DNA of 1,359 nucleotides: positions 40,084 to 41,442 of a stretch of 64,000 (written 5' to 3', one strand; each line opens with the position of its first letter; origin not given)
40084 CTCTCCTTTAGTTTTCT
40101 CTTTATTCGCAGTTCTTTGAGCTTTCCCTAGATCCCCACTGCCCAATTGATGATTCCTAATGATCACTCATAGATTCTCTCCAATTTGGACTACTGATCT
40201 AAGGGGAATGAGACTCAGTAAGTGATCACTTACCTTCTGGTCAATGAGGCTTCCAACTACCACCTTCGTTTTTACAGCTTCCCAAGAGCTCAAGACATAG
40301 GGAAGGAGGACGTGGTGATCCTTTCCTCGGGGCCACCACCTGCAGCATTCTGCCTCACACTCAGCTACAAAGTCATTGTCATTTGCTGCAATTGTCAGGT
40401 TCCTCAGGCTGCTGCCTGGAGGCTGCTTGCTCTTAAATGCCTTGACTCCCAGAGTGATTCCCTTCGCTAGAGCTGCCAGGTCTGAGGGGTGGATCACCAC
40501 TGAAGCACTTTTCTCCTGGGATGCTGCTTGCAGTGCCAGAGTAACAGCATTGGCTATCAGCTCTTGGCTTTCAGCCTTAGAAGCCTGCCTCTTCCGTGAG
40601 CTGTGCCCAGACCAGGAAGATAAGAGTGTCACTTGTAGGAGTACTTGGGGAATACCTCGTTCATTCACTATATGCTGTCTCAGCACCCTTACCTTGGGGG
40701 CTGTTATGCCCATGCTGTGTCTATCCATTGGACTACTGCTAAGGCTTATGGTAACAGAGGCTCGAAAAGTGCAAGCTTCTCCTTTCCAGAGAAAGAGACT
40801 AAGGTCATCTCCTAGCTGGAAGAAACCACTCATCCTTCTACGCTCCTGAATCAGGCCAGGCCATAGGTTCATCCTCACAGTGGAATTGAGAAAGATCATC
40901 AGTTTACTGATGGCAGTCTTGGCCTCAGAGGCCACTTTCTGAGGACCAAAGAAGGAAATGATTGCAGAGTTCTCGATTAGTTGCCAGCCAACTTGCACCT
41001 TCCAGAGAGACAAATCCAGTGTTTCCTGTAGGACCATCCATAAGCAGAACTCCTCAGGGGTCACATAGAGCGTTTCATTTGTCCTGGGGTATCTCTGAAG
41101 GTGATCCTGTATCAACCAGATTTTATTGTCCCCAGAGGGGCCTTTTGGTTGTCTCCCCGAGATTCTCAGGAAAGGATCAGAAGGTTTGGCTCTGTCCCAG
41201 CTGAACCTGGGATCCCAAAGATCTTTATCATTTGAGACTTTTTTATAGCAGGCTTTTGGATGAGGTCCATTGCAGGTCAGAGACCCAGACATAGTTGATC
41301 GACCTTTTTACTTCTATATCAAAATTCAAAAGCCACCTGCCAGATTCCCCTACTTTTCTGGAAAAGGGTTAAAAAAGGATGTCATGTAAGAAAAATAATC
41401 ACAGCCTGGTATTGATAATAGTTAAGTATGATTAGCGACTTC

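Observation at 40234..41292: Long open first-coding exon of unknown function upstream of the PARP14-like gene, on the same strand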

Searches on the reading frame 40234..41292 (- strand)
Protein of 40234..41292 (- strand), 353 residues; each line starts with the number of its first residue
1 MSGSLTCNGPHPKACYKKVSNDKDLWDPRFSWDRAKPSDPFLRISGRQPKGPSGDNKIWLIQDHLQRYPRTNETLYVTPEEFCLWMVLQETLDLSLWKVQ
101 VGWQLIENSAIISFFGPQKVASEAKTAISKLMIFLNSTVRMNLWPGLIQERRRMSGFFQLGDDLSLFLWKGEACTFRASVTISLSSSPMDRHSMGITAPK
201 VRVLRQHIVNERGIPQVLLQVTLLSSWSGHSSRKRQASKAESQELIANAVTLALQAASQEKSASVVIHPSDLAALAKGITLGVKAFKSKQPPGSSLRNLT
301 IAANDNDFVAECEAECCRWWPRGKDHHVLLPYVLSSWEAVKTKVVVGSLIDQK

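Call 3: search_protein_families(library=pfam, proteins=[window:40234-41292:-], max_evalue=10)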
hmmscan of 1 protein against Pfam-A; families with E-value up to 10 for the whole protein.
window:40234-41292:- (353 aa): 0 families

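Call 4: search_solved_structures(query=window:40234-41292:-, max_evalue=10, show_alignments=3)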
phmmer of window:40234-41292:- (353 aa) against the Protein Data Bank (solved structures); distinct sequences matched with E-value up to 10: 2.
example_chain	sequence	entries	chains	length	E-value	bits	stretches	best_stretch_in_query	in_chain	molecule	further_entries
9sob_H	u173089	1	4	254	0.81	12.1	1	127-265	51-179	Nuclear pore complex protein NUP54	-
1wev_A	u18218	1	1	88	1.1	11.7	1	7-53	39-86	RIKEN cDNA 1110020M19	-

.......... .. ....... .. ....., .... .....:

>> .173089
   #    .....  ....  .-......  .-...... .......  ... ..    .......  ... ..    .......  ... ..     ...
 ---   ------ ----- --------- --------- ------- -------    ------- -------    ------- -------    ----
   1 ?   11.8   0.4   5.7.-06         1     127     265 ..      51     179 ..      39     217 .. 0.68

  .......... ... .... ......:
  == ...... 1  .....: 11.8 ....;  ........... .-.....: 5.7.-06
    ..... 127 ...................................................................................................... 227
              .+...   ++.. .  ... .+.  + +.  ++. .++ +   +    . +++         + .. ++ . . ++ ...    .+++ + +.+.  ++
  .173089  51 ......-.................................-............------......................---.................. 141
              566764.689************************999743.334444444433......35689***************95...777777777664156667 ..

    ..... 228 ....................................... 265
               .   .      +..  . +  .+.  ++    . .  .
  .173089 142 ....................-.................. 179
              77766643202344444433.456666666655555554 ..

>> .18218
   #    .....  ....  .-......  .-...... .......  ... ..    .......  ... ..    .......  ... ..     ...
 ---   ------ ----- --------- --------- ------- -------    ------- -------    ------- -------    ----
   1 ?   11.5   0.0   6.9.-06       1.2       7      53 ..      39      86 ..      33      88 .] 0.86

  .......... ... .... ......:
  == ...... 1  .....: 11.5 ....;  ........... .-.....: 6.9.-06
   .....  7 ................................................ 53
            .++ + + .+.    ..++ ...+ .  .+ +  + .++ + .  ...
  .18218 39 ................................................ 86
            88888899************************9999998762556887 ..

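Call 6: find_homologous_proteins(query=window:40234-41292:-, max_evalue=0.001)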
Query window:40234-41292:-: 2219 candidates shared short words with the query, none scored E <= 0.001.

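Call 11: search_protein_representatives(protein=window:40234-41292:-)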
Query: 353 residues. Proteins with E-value up to 0.001 (for the whole library): 10; up to 1e-10: 9; up to 1e-30: 2. The best 10 are listed.
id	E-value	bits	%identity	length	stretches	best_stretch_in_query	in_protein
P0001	6.5e-163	558.4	73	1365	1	1-353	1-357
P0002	2.1e-155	533.7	71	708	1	1-353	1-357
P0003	1.3e-28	116.7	38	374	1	71-348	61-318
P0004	1.7e-26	109.7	38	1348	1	64-348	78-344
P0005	3.1e-23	99.0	29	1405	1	60-352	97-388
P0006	7.1e-23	97.8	37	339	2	63-186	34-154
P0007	4.2e-20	88.7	37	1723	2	65-186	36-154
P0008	7.5e-18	81.3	35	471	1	72-353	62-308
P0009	1.5e-11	60.6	34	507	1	70-353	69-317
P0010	1.9e-04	37.2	32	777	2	245-353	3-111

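Call 14: list_cluster_members(proteins=[P0001, P0002, P0003, P0004, P0005, P0006, P0007, P0008, P0009, P0010])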
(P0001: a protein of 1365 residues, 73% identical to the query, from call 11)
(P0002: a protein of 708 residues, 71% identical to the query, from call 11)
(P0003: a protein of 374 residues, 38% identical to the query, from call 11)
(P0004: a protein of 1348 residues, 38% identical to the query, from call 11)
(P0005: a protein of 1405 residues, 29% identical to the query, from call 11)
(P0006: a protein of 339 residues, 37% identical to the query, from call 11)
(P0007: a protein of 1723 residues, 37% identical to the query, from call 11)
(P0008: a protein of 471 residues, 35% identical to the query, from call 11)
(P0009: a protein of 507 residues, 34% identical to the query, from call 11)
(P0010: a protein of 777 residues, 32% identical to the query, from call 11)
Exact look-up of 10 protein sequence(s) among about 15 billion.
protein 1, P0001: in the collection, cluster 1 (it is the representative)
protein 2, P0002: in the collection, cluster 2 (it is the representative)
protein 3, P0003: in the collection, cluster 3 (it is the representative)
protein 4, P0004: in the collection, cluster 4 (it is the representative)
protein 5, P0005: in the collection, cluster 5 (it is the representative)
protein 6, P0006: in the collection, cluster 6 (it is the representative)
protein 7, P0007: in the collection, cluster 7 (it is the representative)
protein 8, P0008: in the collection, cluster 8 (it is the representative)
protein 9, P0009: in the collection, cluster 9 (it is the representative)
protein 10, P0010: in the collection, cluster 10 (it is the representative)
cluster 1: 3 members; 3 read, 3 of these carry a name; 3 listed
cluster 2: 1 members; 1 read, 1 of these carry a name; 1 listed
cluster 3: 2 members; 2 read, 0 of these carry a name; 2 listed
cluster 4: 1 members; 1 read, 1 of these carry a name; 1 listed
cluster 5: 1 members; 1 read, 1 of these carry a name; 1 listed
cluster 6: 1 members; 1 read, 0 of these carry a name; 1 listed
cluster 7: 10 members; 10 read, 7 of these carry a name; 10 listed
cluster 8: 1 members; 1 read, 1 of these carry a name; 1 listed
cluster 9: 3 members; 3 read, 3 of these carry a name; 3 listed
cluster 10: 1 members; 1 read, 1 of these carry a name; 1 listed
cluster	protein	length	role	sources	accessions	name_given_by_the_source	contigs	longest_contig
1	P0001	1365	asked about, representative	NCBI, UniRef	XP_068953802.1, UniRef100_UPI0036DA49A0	uncharacterized protein [Petaurus breviceps papuanus] | uncharacterized protein isoform X2 n=1 Tax=Petaurus breviceps papuanus TaxID=3040969 ...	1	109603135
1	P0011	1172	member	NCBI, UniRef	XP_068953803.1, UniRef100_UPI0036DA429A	uncharacterized protein [Petaurus breviceps papuanus] | uncharacterized protein isoform X3 n=1 Tax=Petaurus breviceps papuanus TaxID=3040969 ...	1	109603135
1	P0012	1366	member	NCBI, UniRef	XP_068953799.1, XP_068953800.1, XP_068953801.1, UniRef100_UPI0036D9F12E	uncharacterized protein [Petaurus breviceps papuanus] | uncharacterized protein isoform X1 n=1 Tax=Petaurus breviceps papuanus TaxID=3040969 ...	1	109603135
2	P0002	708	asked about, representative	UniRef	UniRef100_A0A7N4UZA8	Poly [ADP-ribose] polymerase n=1 Tax=Sarcophilus harrisii TaxID=9305 ...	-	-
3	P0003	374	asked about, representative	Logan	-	-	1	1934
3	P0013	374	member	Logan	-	-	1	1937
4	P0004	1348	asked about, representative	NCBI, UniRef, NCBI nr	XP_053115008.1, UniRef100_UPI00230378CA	uncharacterized protein LOC128328864 isoform X3 [Hemicordylus capensis] | uncharacterized protein LOC128328864 isoform X3 n=1 Tax=Hemicordylus capensis ...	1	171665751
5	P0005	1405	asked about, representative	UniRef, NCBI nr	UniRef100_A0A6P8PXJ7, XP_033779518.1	Poly [ADP-ribose] polymerase n=1 Tax=Geotrypetes seraphini TaxID=260995 ... | uncharacterized protein LOC117349911 [Geotrypetes seraphini]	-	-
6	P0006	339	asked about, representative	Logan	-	-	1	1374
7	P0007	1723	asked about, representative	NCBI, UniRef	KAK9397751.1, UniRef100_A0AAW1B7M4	polyADP-ribose polymerase PARP14 [Crotalus adamanteus] | Poly [ADP-ribose] polymerase n=1 Tax=Crotalus adamanteus TaxID=8729 RepID=A0AAW1B7M4_CROAD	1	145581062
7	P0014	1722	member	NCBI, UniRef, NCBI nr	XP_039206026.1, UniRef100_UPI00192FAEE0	uncharacterized protein LOC120311009 isoform X2 [Crotalus tigris] | uncharacterized protein LOC120311009 isoform X2 n=1 Tax=Crotalus tigris TaxID=88082 ...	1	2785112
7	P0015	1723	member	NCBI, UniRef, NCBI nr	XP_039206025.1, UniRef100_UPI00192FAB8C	uncharacterized protein LOC120311009 isoform X1 [Crotalus tigris] | uncharacterized protein LOC120311009 isoform X1 n=1 Tax=Crotalus tigris TaxID=88082 ...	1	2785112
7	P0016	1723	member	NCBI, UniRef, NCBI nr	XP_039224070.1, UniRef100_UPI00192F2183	uncharacterized protein LOC120319355 isoform X1 [Crotalus tigris] | uncharacterized protein LOC120319355 isoform X1 n=1 Tax=Crotalus tigris TaxID=88082 ...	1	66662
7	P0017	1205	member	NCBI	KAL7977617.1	hypothetical protein Chor_009566 [Crotalus horridus]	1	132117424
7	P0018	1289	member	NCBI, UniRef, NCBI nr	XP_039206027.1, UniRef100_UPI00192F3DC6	uncharacterized protein LOC120311009 isoform X3 [Crotalus tigris] | uncharacterized protein LOC120311009 isoform X3 n=1 Tax=Crotalus tigris TaxID=88082 ...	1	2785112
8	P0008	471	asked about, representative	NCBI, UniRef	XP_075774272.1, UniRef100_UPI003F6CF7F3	uncharacterized protein LOC142825933 [Pelodiscus sinensis] | uncharacterized protein LOC142825933 n=1 Tax=Pelodiscus sinensis TaxID=13735 ...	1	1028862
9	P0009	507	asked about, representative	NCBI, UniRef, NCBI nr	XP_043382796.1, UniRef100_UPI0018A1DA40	uncharacterized protein LOC114022415 isoform X3 [Chelonia mydas] | uncharacterized protein LOC114022415 isoform X3 n=1 Tax=Chelonia mydas TaxID=8469 ...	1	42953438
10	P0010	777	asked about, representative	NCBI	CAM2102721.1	unnamed protein product [Caretta caretta]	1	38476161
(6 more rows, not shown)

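Call 15: search_protein_families(library=pfam, proteins=[P0001, P0004, P0005, P0007], max_evalue=0.1)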
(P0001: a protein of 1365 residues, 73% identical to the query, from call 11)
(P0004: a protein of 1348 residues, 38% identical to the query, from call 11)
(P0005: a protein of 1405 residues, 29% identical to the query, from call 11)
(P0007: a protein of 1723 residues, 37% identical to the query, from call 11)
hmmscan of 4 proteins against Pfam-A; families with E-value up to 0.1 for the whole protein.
P0001 (1365 aa): 7 families
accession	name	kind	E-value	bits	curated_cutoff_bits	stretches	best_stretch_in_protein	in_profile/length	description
PF00644.27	PARP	-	6.6e-19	68.6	26.7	1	1199-1316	3-121/199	Poly(ADP-ribose) polymerase catalytic domain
PF23254.1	KH_PARP14_8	-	1.1e-07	32.1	27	1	1058-1089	34-65/66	PARP14-like, eighth type I KH domain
PF22005.2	WWE_1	-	6.7e-07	30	27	1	1101-1153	5-56/72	Parp14 WWE domain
PF02825.26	WWE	-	2.9e-06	28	21.1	1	1103-1167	1-67/67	WWE domain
PF23251.1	KH_PARP14_4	-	0.0066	16.6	22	1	720-774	5-60/65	PARP14, fourth type I KH domain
PF23253.1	KH_PARP14_6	-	0.01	16.3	27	0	875-910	25-63/68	PARP14, sixth type I KH domain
PF01885.22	PTS_2-RNA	-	0.067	13.7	26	0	1247-1275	98-126/177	RNA 2'-phosphotransferase, Tpt1 / KptA family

P0004 (1348 aa): 6 families
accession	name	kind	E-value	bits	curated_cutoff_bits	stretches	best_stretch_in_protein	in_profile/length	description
PF00644.27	PARP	-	3e-21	76.3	26.7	1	1179-1298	1-121/199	Poly(ADP-ribose) polymerase catalytic domain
PF23254.1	KH_PARP14_8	-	0.00033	20.9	27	0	870-902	28-58/66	PARP14-like, eighth type I KH domain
PF02825.26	WWE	-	0.0018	19.1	21.1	1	1086-1131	1-49/67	WWE domain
PF22005.2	WWE_1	-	0.0041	17.8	27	1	1082-1149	3-69/72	Parp14 WWE domain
PF23248.1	KH_PARP14_2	-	0.0046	17.2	27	0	788-838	6-59/72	PARP14, second type I KH domain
PF23969.1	DUF7296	-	0.067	14.2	27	0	277-321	24-67/115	Domain of unknown function (DUF7296)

P0005 (1405 aa): 10 families
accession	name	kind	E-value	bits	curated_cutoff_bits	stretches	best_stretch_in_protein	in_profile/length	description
PF00644.27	PARP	-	1.4e-23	83.9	26.7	1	1238-1355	1-120/199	Poly(ADP-ribose) polymerase catalytic domain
PF02825.26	WWE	-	1.2e-05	26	21.1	1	1147-1195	1-52/67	WWE domain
PF23249.1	KH_PARP14_3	-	0.00011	22.4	28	0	1041-1064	31-54/61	PARP14, third type I KH domain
PF23252.1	KH_PARP14_5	-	0.00028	21.4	23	1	40-102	4-66/70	PARP14, fifth type I KH domain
PF23254.1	KH_PARP14_8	-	0.0029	17.9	27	0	1109-1132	41-64/66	PARP14-like, eighth type I KH domain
PF23248.1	KH_PARP14_2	-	0.0071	16.6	27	0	1231-1260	3-32/72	PARP14, second type I KH domain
PF01661.27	Macro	-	0.011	16.1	22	0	257-308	53-104/118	Macro domain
PF22005.2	WWE_1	-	0.015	16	27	1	1144-1198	4-58/72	Parp14 WWE domain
PF23251.1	KH_PARP14_4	-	0.04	14.1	22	0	763-825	4-61/65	PARP14, fourth type I KH domain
PF23084.1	KH_PARP14_1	-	0.046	14.5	21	0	564-608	14-58/84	PARP14, first type I KH domain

P0007 (1723 aa): 8 families
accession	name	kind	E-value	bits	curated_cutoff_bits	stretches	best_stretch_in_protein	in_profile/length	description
PF00644.27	PARP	-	2.1e-20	73.5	26.7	1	1549-1718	1-198/199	Poly(ADP-ribose) polymerase catalytic domain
PF23253.1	KH_PARP14_6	-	3e-06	27.6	27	0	1239-1280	24-68/68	PARP14, sixth type I KH domain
PF23254.1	KH_PARP14_8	-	1.7e-05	25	27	0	957-1011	9-63/66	PARP14-like, eighth type I KH domain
PF23248.1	KH_PARP14_2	-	2.7e-05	24.3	27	0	1162-1209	9-59/72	PARP14, second type I KH domain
PF02825.26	WWE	-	0.00011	23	21.1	1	1460-1520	3-67/67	WWE domain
PF22005.2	WWE_1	-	0.0008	20.1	27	1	1454-1520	3-69/72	Parp14 WWE domain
PF23252.1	KH_PARP14_5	-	0.025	15.1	23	0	1337-1371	34-68/70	PARP14, fifth type I KH domain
PF24471.1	KH_DEAH11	-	0.043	13.9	27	0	72-102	36-66/70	DEAH11-like, KH-domain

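Call 24: find_encoding_contigs(protein=P0001, flank=10000, max_places=3)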
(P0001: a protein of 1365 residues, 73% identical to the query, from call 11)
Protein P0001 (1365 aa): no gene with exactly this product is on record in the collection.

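Call 28: find_encoding_contigs(protein=P0012, flank=10000, max_places=3)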
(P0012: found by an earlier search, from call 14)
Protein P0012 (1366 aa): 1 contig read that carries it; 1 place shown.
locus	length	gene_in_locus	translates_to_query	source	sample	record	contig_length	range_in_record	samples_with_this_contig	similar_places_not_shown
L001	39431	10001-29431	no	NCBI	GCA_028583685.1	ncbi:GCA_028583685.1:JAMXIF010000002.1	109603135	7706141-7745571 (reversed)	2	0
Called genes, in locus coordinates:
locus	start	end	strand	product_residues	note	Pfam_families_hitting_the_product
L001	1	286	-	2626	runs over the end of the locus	PF05731:TROVE, PF19334:DUF5920, PF13271:DUF4062, PF05729:NACHT, PF23381:Beta-prop_IFT122_1st, PF24796:WDR55, PF24807:WD40_CDC20-Fz, PF24814:WD40_Prp19, +64 more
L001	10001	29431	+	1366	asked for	PF23254:KH_PARP14_8 (faint), PF02825:WWE (weak), PF22005:WWE_1 (weak), PF00644:PARP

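Call 49: search_solved_structures(query=A2, max_evalue=1, show_alignments=2)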
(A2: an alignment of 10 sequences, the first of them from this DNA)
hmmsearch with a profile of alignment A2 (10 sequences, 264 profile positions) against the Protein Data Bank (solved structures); distinct sequences matched with E-value up to 1: 17.
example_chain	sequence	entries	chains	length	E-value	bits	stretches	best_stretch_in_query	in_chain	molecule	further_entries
5kiv_A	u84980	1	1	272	0.00027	23.4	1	95-225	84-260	Protein-ADP-ribose hydrolase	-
8rsl_A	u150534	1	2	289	0.00033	23.1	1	96-225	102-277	Protein-ADP-ribose hydrolase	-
7ny6_A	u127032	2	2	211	0.00076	21.9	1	101-232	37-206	Histone macroH2A1.1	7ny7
6fy5_A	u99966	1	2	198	0.00076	21.9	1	153-235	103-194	Core histone macro-H2A.2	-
2xd7_A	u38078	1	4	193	0.00081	21.8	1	152-235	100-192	CORE HISTONE MACRO-H2A.2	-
3v2b_A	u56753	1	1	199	0.048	16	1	165-232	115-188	Poly [ADP-ribose] polymerase 15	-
3q6z_A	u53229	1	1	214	0.13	14.6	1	156-231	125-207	Poly [ADP-ribose] polymerase 14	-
7uni_A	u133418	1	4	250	0.24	13.7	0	195-231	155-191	SP2-ZnPPaM designed chlorophyll dimer protein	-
7unh_A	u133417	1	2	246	0.25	13.7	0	195-231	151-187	SP2 designed chlorophyll dimer protein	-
8rsm_A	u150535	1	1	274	0.32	13.3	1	97-212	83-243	Protein-ADP-ribose hydrolase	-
1yd9_A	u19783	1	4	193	0.34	13.2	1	152-235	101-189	Core histone macro-H2A.1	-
9qyd_A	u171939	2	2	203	0.34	13.2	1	194-232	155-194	Protein mono-ADP-ribosyltransferase PARP9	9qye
3vfq_A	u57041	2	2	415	0.36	13.1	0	157-231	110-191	Poly [ADP-ribose] polymerase 14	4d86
1zr3_A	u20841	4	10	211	0.39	13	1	155-235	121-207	histone macroH2A1.1 | H2A histone family, member Y isoform 1 | Core histone macro-H2A.1, Isoform 1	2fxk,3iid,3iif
1zr5_A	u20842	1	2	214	0.43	12.9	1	155-235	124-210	H2AFY protein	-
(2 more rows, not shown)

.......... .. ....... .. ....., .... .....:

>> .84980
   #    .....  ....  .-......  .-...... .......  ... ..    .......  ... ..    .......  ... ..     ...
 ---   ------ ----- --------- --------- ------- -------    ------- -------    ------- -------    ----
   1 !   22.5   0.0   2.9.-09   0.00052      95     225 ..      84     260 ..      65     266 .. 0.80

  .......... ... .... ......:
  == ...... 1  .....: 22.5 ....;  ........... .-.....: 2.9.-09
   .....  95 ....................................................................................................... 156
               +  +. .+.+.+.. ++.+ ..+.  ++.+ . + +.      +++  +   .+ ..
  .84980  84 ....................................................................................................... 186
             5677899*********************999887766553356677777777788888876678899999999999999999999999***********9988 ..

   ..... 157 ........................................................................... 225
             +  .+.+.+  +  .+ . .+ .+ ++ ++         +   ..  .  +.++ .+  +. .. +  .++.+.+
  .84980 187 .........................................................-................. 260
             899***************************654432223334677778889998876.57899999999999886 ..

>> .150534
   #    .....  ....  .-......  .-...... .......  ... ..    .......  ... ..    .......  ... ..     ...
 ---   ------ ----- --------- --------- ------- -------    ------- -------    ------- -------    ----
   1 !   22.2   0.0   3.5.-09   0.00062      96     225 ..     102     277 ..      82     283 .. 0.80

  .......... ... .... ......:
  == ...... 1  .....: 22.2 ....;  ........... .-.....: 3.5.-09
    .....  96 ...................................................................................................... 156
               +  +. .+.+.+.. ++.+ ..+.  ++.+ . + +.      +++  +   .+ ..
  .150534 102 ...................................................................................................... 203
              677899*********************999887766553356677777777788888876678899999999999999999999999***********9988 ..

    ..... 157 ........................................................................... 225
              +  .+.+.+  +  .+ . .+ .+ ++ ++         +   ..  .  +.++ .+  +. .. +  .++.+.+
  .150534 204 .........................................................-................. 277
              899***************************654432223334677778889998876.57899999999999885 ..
